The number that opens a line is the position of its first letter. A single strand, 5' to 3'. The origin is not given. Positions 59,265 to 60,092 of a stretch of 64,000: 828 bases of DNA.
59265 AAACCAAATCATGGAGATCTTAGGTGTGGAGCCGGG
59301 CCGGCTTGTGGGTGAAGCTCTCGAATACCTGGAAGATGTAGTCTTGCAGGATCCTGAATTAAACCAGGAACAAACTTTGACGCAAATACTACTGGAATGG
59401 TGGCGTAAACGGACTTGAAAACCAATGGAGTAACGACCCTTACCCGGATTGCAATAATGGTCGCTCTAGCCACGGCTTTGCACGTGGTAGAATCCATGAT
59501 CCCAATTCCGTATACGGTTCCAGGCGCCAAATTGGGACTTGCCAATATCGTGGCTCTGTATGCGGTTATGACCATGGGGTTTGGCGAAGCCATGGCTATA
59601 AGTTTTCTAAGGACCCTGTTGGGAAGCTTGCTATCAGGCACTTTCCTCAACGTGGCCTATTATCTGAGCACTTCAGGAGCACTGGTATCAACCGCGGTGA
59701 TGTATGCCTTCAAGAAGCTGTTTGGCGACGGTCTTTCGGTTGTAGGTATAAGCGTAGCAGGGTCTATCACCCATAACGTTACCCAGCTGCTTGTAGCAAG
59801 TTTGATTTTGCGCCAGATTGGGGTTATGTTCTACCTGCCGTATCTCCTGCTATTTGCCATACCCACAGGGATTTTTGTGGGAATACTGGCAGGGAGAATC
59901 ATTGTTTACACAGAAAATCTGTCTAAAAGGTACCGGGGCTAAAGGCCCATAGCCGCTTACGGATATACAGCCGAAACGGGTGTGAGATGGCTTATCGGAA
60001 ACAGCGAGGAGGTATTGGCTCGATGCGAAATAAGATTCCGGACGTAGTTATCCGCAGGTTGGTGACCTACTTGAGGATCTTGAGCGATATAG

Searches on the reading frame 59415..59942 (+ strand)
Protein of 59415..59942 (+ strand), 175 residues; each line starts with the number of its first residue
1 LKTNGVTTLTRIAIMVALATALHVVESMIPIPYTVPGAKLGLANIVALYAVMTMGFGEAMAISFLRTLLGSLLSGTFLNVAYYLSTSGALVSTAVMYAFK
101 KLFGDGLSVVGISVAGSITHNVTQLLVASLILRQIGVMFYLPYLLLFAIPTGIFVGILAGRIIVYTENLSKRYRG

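Call 48: search_protein_families(library=pfam, proteins=[window:59415-59942:+], max_evalue=0.001)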
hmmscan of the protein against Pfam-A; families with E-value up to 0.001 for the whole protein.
window:59415-59942:+ (175 aa): 1 family
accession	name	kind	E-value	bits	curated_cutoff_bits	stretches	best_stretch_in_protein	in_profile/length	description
PF07456.16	Hpre_diP_synt_I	-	2.7e-46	157.7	30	1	15-160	1-145/147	Heptaprenyl diphosphate synthase component I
